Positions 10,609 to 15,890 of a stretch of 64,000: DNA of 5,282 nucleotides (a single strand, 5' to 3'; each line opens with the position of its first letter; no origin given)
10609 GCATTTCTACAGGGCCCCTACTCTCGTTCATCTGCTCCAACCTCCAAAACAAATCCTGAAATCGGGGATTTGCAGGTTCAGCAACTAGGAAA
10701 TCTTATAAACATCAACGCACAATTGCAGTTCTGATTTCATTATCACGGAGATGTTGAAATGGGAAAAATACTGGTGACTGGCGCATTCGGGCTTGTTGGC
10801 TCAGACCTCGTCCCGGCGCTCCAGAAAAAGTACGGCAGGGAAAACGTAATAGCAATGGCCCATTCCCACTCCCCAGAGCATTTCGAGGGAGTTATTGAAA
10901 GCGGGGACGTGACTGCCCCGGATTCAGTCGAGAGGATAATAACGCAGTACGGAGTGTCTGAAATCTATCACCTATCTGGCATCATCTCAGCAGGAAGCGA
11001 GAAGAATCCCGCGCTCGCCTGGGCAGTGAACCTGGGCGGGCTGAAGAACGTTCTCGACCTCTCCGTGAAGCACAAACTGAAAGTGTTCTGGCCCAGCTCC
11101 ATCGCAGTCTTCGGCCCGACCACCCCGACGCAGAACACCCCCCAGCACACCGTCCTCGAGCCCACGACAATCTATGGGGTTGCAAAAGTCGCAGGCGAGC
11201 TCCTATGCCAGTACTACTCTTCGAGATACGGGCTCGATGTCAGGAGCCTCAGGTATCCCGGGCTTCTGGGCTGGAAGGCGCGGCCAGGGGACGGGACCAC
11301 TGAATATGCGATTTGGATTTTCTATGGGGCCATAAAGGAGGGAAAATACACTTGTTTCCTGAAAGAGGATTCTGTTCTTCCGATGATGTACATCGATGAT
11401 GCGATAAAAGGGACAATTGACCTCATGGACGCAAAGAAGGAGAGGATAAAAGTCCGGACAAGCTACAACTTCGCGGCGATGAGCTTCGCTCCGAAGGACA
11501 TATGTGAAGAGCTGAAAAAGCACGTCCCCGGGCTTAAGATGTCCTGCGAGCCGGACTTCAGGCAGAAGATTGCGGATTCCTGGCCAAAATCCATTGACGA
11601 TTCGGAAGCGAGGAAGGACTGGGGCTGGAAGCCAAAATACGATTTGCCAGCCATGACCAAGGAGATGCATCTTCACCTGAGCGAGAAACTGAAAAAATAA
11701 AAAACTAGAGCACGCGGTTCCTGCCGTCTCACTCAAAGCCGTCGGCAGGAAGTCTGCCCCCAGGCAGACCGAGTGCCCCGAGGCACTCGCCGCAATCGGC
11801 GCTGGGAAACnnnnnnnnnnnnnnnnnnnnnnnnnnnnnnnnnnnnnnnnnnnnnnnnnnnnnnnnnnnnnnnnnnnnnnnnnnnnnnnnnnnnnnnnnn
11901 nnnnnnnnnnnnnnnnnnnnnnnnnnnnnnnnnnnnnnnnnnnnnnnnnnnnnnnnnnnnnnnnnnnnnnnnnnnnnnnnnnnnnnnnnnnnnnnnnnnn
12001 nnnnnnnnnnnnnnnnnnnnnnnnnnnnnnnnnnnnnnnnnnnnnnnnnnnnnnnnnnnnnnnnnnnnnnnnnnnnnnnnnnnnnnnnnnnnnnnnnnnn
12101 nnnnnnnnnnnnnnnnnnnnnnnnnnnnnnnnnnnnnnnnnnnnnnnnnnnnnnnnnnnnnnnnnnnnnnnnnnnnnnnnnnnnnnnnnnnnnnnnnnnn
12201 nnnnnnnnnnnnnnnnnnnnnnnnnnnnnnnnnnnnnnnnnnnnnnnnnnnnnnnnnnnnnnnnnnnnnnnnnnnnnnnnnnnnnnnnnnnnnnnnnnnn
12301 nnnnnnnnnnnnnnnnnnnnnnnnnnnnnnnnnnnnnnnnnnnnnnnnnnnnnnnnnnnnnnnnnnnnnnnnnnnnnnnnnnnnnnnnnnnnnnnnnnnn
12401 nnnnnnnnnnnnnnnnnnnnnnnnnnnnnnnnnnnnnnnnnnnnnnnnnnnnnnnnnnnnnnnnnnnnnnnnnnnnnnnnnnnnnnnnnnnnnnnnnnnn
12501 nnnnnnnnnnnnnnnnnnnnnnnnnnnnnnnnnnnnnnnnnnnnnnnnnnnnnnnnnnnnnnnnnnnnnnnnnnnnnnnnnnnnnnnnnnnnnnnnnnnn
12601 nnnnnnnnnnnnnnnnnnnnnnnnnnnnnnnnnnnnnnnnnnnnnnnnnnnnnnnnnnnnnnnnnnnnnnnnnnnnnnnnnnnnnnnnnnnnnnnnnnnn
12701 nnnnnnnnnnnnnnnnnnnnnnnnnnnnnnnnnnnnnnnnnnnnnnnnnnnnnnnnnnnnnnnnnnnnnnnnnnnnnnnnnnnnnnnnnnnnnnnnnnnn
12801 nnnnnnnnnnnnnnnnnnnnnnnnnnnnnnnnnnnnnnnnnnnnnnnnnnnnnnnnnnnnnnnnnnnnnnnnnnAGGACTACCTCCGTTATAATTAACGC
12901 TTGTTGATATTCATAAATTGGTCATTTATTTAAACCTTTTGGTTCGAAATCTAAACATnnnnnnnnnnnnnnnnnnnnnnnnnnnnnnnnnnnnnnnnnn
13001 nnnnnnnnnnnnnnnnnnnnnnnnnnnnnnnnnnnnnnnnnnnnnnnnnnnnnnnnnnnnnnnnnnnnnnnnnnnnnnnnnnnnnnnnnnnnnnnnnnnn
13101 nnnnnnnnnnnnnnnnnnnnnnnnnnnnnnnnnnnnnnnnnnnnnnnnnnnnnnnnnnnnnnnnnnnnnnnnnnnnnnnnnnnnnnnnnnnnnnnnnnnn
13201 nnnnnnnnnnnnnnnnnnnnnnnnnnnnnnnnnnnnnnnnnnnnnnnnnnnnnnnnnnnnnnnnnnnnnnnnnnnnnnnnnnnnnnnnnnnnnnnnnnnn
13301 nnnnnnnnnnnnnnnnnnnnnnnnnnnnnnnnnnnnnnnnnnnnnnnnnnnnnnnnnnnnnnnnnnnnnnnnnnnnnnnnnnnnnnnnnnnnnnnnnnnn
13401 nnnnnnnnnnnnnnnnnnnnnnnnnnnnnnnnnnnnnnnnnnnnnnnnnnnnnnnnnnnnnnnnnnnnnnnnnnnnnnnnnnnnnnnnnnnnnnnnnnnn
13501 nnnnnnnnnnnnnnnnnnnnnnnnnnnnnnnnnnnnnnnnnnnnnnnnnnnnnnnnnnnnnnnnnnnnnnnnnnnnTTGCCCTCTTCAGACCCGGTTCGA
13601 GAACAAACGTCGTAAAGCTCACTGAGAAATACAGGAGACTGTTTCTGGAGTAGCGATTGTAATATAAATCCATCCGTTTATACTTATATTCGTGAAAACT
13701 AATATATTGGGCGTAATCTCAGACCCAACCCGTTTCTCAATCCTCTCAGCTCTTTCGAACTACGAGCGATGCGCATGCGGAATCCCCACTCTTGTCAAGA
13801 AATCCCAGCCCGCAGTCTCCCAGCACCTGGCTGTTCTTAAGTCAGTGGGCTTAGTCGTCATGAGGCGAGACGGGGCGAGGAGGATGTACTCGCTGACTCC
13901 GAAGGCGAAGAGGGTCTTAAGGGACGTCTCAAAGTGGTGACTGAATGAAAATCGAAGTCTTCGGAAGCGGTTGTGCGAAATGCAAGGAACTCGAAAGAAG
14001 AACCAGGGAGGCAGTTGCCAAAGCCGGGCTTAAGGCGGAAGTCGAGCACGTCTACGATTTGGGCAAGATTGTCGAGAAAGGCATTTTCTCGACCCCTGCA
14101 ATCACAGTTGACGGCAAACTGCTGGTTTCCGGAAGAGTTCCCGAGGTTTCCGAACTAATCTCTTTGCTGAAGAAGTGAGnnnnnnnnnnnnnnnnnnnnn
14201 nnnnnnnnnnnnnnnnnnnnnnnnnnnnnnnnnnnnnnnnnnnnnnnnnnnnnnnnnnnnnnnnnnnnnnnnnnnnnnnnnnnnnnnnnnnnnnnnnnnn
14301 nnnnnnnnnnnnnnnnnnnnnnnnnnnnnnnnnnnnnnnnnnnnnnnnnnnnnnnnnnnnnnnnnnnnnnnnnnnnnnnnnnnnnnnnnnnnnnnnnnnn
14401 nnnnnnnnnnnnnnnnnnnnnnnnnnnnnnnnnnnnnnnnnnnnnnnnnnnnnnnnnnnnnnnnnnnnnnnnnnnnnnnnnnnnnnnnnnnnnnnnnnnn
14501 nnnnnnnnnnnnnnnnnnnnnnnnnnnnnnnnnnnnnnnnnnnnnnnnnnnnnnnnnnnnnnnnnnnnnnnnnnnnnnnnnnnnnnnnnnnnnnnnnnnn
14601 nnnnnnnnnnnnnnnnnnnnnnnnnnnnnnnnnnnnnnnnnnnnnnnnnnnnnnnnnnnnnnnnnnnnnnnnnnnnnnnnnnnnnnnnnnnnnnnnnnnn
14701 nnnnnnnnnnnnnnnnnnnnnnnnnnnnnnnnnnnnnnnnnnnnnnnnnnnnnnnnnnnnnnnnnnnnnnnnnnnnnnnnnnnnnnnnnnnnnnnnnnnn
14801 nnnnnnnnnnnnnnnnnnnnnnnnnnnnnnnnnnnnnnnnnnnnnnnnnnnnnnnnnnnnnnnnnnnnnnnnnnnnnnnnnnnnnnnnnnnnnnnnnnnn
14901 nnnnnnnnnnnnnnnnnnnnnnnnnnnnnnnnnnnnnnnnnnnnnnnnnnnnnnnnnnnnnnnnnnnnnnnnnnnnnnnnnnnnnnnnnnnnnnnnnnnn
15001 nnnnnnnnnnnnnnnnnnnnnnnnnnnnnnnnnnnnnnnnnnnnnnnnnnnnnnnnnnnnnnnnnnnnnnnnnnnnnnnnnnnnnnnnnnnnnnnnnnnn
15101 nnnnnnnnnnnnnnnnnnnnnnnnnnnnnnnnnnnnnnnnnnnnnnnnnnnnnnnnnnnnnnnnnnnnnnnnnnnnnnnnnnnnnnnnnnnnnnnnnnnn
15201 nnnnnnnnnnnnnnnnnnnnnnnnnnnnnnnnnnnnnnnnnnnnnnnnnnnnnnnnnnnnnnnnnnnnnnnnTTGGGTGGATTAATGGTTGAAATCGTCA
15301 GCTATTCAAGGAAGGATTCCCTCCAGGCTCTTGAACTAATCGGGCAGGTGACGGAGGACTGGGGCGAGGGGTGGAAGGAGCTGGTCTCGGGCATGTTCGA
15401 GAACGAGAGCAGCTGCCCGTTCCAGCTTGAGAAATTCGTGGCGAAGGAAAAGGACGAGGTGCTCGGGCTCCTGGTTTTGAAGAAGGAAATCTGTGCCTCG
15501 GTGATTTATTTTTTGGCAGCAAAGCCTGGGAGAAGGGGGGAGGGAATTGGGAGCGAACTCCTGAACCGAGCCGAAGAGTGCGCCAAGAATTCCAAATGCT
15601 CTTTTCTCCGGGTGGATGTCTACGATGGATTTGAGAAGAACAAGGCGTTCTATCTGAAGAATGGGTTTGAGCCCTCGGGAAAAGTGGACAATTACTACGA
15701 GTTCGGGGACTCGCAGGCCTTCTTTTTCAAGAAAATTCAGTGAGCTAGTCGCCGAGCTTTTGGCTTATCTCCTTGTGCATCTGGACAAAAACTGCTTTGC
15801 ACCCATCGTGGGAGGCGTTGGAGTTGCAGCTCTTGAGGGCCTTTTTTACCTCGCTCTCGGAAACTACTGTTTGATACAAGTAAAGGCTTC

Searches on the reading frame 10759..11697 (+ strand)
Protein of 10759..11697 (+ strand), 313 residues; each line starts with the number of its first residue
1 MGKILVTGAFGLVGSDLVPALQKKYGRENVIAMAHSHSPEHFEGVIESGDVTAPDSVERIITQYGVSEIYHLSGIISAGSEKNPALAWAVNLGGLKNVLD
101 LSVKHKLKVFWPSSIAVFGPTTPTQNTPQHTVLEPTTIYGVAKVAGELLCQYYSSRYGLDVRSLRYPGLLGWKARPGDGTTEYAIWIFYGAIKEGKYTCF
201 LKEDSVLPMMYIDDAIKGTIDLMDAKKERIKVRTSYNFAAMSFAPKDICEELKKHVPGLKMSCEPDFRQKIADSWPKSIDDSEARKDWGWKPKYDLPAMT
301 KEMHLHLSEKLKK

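Call 64: search_protein_families(library=pfam, proteins=[window:10759-11697:+], max_evalue=0.001)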
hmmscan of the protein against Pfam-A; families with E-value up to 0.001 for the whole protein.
window:10759-11697:+ (313 aa): 6 families
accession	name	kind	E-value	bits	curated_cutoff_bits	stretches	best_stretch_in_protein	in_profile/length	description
PF01370.27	Epimerase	-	3.1e-31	109.1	20.9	1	4-228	1-230/240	NAD dependent epimerase/dehydratase family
PF16363.11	GDP_Man_Dehyd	-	1.1e-20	74.8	27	1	5-303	1-332/332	GDP-mannose 4,6 dehydratase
PF04321.23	RmlD_sub_bind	-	8.5e-12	45.2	27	1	3-155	2-141/287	RmlD substrate binding domain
PF01073.25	3Beta_HSD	-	1.1e-07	31.6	22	1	5-126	1-131/280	3-beta hydroxysteroid dehydrogenase/isomerase family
PF07993.18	NAD_binding_4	-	4e-06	26.6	20.1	1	67-214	90-253/258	Male sterility protein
PF02719.21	Polysacc_synt_2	-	2e-05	24.4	20.2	0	4-156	1-155/293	Polysaccharide biosynthesis protein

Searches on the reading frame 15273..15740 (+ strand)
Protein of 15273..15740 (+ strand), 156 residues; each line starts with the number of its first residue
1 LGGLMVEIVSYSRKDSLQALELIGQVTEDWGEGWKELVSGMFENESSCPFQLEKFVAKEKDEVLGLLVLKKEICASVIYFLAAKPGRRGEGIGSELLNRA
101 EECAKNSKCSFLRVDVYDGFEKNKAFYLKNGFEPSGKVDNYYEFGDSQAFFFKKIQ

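Call 65: search_protein_families(library=pfam, proteins=[window:15273-15740:+], max_evalue=0.001)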
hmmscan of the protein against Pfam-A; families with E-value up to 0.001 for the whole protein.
window:15273-15740:+ (156 aa): 3 families
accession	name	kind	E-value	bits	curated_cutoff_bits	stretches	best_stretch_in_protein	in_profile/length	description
PF13508.13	Acetyltransf_7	-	2.5e-11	44.2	27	1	55-134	6-84/84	Acetyltransferase (GNAT) domain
PF00583.31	Acetyltransf_1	-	6.1e-11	43.1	20.7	1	35-132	17-116/116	Acetyltransferase (GNAT) family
PF13673.13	Acetyltransf_10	-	7.2e-06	26.4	23.6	1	54-137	33-112/128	Acetyltransferase (GNAT) domain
